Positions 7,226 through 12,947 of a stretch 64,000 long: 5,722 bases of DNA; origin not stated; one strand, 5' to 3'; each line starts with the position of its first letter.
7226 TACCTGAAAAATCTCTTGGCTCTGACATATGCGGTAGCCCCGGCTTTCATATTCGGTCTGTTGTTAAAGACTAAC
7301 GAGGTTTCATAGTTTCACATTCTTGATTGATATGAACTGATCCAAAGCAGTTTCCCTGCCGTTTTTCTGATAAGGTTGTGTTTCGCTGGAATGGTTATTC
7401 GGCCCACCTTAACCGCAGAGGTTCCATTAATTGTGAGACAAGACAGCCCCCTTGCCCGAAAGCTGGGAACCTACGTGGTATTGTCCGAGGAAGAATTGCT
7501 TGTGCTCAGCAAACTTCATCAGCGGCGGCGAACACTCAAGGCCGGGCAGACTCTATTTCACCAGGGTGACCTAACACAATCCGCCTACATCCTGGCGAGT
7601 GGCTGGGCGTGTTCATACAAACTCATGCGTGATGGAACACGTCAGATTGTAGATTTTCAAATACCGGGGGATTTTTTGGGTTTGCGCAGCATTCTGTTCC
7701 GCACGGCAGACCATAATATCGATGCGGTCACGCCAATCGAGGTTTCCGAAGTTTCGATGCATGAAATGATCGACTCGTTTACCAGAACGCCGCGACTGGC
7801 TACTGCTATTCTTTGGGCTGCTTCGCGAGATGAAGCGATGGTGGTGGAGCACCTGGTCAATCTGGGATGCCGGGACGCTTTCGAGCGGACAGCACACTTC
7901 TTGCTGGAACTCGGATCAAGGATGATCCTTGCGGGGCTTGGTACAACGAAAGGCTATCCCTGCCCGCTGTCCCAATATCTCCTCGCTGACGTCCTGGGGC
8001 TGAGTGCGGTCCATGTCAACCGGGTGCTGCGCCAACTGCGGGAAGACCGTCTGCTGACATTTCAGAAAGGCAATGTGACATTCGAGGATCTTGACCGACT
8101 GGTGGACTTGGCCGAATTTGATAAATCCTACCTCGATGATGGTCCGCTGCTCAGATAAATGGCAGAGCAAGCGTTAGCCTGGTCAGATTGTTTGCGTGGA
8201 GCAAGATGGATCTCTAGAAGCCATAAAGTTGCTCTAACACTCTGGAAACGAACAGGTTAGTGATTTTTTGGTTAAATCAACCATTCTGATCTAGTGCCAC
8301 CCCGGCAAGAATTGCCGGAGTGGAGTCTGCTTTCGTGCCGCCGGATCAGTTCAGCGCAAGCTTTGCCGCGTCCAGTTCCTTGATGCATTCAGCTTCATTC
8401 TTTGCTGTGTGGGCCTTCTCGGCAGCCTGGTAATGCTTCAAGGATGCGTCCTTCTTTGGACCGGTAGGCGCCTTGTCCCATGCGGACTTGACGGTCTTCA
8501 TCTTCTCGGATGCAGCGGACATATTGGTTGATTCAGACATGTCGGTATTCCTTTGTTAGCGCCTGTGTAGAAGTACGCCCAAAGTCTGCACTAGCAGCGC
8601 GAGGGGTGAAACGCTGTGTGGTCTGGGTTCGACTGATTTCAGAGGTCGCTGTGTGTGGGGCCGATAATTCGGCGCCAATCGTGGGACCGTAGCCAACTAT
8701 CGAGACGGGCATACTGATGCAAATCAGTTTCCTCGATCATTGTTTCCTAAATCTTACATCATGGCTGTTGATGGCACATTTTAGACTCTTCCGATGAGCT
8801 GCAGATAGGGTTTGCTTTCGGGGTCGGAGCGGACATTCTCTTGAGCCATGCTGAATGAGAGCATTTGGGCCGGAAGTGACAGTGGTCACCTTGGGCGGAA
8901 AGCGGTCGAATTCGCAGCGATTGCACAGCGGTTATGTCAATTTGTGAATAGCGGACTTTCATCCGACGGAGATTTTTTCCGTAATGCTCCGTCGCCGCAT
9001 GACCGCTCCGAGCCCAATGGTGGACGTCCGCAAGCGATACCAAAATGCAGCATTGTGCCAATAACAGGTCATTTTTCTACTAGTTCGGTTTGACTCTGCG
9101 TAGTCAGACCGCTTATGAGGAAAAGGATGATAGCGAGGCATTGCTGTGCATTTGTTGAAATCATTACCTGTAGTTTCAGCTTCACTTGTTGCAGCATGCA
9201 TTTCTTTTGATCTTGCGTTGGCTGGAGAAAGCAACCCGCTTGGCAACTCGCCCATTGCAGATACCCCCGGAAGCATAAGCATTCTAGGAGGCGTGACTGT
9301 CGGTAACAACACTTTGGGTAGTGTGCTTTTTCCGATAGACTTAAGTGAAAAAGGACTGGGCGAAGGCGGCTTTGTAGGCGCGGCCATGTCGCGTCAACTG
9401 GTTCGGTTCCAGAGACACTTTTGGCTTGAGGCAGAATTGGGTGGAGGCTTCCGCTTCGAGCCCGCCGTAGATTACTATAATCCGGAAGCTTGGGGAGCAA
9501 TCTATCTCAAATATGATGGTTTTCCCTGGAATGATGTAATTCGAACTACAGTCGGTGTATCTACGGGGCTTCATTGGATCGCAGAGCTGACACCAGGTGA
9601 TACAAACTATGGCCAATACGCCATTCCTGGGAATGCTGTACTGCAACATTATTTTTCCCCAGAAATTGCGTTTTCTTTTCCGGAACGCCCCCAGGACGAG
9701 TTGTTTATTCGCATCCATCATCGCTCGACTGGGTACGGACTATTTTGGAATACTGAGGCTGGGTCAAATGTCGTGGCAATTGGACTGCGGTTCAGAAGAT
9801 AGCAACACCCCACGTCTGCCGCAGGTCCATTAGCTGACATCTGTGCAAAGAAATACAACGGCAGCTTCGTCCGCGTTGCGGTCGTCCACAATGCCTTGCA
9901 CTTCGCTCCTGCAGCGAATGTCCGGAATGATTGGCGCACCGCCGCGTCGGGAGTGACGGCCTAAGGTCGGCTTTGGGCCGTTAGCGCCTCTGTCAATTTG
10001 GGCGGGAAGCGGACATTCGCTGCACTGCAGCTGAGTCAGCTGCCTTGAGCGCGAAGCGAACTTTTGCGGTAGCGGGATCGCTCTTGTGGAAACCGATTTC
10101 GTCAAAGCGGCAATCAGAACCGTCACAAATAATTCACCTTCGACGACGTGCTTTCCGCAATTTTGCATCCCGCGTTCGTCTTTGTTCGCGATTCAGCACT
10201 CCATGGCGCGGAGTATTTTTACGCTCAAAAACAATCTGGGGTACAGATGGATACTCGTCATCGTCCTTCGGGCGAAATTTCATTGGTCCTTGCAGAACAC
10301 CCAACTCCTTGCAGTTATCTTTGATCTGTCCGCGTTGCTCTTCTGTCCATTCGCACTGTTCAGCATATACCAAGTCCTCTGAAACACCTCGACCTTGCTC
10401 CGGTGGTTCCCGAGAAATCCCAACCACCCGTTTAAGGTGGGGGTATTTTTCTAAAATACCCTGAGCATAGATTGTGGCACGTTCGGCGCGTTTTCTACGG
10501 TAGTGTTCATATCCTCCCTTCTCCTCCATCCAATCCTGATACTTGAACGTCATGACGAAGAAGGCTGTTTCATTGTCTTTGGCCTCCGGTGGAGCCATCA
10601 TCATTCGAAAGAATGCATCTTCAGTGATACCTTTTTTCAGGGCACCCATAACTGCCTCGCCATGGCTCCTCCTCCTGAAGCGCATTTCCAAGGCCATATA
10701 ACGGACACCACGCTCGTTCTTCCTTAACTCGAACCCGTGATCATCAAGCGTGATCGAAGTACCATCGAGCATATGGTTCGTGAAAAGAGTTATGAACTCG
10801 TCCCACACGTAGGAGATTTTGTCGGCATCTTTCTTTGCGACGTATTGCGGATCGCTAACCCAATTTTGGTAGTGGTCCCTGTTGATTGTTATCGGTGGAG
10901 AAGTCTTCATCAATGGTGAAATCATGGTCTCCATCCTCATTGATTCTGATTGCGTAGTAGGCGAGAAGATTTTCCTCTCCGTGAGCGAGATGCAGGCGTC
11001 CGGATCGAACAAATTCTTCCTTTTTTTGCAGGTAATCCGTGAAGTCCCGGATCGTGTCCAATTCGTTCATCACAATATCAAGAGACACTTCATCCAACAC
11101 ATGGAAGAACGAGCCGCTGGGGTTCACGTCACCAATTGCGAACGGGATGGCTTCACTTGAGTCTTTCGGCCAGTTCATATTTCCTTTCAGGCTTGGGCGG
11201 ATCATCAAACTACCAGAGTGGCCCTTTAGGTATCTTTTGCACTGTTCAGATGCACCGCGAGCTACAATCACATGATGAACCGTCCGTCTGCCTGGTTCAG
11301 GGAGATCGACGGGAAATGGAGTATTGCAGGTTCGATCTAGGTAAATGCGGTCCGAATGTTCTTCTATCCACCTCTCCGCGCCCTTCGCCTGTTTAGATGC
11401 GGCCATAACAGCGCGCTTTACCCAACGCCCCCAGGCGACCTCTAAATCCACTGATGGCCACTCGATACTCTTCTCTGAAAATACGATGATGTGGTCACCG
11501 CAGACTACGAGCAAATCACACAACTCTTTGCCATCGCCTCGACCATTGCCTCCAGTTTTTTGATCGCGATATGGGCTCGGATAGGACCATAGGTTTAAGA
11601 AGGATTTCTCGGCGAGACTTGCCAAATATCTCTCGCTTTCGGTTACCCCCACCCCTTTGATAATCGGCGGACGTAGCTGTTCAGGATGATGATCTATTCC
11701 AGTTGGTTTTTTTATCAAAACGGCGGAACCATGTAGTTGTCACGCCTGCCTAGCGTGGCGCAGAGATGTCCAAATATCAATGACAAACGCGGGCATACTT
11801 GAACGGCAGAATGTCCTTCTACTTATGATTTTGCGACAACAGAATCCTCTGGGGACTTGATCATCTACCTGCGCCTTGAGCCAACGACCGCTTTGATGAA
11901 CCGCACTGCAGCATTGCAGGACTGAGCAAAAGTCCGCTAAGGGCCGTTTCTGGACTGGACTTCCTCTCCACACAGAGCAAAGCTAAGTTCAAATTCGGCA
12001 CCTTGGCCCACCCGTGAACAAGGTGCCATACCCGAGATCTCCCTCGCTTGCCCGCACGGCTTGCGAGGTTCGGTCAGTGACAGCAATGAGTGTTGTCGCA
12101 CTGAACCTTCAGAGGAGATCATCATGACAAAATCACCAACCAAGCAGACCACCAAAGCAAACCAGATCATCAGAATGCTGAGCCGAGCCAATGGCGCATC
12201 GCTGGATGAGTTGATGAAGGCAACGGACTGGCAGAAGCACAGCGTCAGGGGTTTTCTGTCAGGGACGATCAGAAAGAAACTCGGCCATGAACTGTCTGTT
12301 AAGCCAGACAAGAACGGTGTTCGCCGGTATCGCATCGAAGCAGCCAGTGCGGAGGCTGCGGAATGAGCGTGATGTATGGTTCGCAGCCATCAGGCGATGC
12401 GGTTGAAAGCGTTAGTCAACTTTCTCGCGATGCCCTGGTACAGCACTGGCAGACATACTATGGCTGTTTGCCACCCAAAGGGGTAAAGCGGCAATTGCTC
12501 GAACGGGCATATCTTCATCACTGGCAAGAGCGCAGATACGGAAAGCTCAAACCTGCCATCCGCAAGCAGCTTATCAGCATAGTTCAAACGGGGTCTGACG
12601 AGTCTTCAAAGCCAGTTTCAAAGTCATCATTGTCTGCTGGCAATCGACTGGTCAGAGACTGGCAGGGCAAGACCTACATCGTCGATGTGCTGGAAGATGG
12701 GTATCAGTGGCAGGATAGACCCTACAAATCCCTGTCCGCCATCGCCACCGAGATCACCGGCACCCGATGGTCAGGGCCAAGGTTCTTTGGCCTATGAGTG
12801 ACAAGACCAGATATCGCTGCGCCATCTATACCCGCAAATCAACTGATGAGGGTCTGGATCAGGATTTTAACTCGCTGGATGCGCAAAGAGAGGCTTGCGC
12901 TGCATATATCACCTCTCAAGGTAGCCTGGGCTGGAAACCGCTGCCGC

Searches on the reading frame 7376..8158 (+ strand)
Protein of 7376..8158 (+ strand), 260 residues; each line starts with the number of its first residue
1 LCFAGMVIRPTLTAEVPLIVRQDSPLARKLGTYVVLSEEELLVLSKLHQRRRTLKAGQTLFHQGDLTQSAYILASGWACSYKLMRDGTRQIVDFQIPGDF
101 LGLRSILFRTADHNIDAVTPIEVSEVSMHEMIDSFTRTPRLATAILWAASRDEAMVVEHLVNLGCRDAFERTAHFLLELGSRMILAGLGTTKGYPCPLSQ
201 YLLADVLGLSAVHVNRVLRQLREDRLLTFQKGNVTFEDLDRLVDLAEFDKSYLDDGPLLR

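Call 9: search_protein_families(library=pfam, proteins=[window:7376-8158:+], max_evalue=0.01)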
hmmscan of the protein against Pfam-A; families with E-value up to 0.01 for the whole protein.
window:7376-8158:+ (260 aa): 3 families
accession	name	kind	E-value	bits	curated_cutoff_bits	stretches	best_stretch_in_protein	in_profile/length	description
PF00027.35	cNMP_binding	-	9.4e-17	61.2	27.5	1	52-131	2-82/89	Cyclic nucleotide-binding domain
PF13545.12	HTH_Crp_2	-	8.2e-14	51.8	27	1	170-244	1-69/70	Crp-like helix-turn-helix domain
PF00325.26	Crp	-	0.0045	17.1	21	0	203-226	8-31/32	Bacterial regulatory proteins, crp family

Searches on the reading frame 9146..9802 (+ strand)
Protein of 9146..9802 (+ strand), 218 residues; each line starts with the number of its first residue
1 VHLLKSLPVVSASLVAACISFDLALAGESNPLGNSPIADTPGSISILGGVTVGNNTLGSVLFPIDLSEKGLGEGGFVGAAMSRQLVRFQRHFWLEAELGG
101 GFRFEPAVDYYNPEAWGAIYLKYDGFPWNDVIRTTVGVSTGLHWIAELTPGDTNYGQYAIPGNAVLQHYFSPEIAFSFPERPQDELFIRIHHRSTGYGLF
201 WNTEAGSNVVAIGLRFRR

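Call 9: search_protein_families(library=pfam, proteins=[window:9146-9802:+], max_evalue=0.01)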
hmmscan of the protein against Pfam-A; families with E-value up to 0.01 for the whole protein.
window:9146-9802:+ (218 aa): 0 families

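Call 68: search_protein_families(library=ncbifam, proteins=[window:9146-9802:+], max_evalue=0.01)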
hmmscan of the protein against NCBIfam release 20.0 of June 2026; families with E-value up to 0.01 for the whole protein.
window:9146-9802:+ (218 aa): 0 families

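Call 69: search_protein_families(library=padloc, proteins=[window:9146-9802:+], max_evalue=0.01)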
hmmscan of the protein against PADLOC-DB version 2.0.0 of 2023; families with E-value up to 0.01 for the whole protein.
window:9146-9802:+ (218 aa): 0 families

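Call 70: find_homologous_proteins(query=window:9146-9802:+, max_evalue=0.00001)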
Query window:9146-9802:+ (218 aa): 32 proteins with E <= 0.00001 among 388 candidates.
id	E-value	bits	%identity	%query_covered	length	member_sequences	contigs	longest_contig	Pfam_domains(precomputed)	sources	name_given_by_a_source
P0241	5.3e-145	499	100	100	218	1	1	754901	-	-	-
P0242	7.7e-126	437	87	100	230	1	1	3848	-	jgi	jgi:hypothetical protein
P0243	1.6e-97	344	69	95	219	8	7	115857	-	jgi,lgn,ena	-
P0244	1.3e-86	308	64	94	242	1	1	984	-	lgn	-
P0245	9.6e-86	305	67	89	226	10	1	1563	-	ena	-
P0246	2.5e-85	304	68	85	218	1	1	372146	-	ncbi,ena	-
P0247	2.7e-85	304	64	92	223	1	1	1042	-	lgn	-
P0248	3.0e-85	304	66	94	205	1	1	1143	-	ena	-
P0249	8.0e-85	302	62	99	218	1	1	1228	-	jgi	-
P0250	1.0e-84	302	64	91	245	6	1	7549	-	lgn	-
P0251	1.4e-84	302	62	99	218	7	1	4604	-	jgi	jgi:hypothetical protein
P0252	3.1e-83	297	62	94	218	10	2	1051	-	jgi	-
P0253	8.6e-83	296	63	89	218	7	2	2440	-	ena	-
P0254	1.6e-82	295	63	94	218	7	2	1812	-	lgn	-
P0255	2.0e-81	291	64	87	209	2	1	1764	-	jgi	jgi:hypothetical protein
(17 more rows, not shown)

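Call 71: find_encoding_contigs(protein=P0242, flank=5000, max_places=2)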
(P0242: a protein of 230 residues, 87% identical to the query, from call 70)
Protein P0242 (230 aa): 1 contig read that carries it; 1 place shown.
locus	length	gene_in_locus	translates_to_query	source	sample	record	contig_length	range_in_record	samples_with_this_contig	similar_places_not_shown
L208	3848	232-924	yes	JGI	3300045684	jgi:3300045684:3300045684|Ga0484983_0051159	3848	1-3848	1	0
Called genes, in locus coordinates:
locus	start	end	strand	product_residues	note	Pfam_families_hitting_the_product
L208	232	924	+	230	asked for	-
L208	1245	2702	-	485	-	PF06253:MTTB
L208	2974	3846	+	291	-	?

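Call 72: find_encoding_contigs(protein=P0243, flank=6000, max_places=6)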
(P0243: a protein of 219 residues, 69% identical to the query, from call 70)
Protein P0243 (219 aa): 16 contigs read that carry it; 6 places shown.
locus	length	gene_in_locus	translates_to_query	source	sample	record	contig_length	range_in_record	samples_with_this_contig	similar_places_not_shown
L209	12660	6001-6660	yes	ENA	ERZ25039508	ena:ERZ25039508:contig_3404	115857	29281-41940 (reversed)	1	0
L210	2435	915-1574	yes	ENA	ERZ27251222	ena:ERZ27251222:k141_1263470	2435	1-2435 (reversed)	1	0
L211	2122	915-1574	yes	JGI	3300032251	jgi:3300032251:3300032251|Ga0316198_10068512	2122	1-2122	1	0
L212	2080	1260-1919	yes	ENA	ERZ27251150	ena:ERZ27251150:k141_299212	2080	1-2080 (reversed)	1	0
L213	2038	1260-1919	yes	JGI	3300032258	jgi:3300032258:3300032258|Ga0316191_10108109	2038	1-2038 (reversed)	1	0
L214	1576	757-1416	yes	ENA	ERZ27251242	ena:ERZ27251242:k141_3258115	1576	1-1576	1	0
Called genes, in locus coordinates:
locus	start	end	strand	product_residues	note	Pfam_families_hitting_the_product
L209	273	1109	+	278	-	PF02810:SEC-C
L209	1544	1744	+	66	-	-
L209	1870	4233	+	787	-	-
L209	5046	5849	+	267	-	PF00665:rve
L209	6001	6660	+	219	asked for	-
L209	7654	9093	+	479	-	PF02624:YcaO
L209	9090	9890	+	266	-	PF07812:TfuA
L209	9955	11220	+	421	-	-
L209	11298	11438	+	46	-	-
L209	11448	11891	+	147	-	-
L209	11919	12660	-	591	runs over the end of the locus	PF00211:Guanylate_cyc, PF23914:TPR_CcmH_CycH, PF00515:TPR_1 (weak), PF07719:TPR_2 (weak), PF13371:TPR_9 (weak), PF13432:TPR_16 (weak), PF14559:TPR_19, PF13431:TPR_17 (weak), +6 more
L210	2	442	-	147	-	?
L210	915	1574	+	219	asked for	-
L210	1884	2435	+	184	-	?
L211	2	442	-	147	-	?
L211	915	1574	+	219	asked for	-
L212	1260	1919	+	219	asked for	-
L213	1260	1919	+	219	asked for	-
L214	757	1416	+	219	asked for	-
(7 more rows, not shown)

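Call 73: find_encoding_contigs(protein=P0246, flank=6000, max_places=2)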
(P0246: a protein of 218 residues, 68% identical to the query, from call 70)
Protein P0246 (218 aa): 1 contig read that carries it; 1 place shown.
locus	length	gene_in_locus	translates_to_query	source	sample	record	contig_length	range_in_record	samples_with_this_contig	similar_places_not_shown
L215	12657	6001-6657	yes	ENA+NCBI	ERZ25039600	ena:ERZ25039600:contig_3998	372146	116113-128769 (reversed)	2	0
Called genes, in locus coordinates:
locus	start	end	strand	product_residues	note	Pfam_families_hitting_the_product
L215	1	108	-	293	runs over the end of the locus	PF12710:HAD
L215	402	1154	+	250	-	PF00027:cNMP_binding, PF13545:HTH_Crp_2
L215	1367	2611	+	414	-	PF13489:Methyltransf_23, PF08241:Methyltransf_11, PF08242:Methyltransf_12, PF13649:Methyltransf_25, PF13847:Methyltransf_31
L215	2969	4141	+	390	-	-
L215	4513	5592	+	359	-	PF05598:DUF772, PF01609:DDE_Tnp_1, PF13359:DDE_Tnp_4 (weak)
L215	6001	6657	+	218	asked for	-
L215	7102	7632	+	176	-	PF13384:HTH_23, PF13518:HTH_28, PF13551:HTH_29, PF13565:HTH_32, PF13592:HTH_33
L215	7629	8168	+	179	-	PF13358:DDE_3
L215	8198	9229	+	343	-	PF01548:DEDD_Tnp_IS110, PF02371:Transposase_20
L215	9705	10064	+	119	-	PF05598:DUF772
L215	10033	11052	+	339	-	PF01609:DDE_Tnp_1 (faint)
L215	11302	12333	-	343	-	PF01548:DEDD_Tnp_IS110, PF02371:Transposase_20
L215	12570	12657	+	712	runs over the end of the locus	PF22673:MCP-like_PDC_1, PF02743:dCache_1, PF00211:Guanylate_cyc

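Call 79: search_protein_families(library=pfam, proteins=[window:9146-9802:+], max_evalue=5)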
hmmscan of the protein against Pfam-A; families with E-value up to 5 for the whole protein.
window:9146-9802:+ (218 aa): 0 families

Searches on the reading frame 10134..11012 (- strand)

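Call 9: search_protein_families(library=pfam, proteins=[window:10134-11012:-], max_evalue=0.01)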
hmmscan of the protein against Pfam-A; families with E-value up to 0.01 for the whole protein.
window:10134-11012:- (292 aa): 0 families

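Call 68: search_protein_families(library=ncbifam, proteins=[window:10134-11012:-], max_evalue=0.01)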
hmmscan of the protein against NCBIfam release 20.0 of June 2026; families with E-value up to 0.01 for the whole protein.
window:10134-11012:- (292 aa): 0 families

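Call 69: search_protein_families(library=padloc, proteins=[window:10134-11012:-], max_evalue=0.01)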
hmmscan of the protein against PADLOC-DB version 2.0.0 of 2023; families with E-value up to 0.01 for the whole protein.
window:10134-11012:- (292 aa): 0 families

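Call 79: search_protein_families(library=pfam, proteins=[window:10134-11012:-], max_evalue=5)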
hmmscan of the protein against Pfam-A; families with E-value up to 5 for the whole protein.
window:10134-11012:- (292 aa): 2 families
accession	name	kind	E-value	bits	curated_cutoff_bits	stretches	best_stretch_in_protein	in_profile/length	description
PF08735.15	DUF1786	-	0.024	14.4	25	1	68-153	63-144/252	Putative pyruvate format-lyase activating enzyme (DUF1786)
PF23698.1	ORF29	-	0.19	12.1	27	1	26-51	34-59/63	ORF29-like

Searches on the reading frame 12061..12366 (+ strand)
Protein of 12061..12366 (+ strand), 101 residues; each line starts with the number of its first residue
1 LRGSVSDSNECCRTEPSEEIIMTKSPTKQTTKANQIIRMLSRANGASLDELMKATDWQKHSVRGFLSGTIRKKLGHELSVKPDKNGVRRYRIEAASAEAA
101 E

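Call 10: search_protein_families(library=pfam, proteins=[window:12061-12366:+], max_evalue=0.01)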
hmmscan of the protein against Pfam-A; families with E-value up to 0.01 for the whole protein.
window:12061-12366:+ (101 aa): 1 family
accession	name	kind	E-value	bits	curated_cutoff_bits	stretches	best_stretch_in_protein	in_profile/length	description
PF11994.14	DUF3489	-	1.1e-24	86.8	29.5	1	27-92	3-68/68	Protein of unknown function (DUF3489)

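Call 68: search_protein_families(library=ncbifam, proteins=[window:12061-12366:+], max_evalue=0.01)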
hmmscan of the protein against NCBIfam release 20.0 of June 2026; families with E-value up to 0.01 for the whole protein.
window:12061-12366:+ (101 aa): 0 families

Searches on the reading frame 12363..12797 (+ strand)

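Call 10: search_protein_families(library=pfam, proteins=[window:12363-12797:+], max_evalue=0.01)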
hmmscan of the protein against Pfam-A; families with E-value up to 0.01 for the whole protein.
window:12363-12797:+ (144 aa): 2 families
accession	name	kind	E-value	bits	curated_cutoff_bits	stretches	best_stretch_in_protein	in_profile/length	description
PF11149.13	DUF2924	-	3.9e-37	128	31.2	1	14-144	4-134/135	Protein of unknown function (DUF2924)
PF18755.6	RAMA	-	0.0088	16.4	35.2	0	89-132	29-75/107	Restriction Enzyme Adenine Methylase Associated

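Call 68: search_protein_families(library=ncbifam, proteins=[window:12363-12797:+], max_evalue=0.01)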
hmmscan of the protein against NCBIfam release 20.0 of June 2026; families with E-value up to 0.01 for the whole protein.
window:12363-12797:+ (144 aa): 0 families
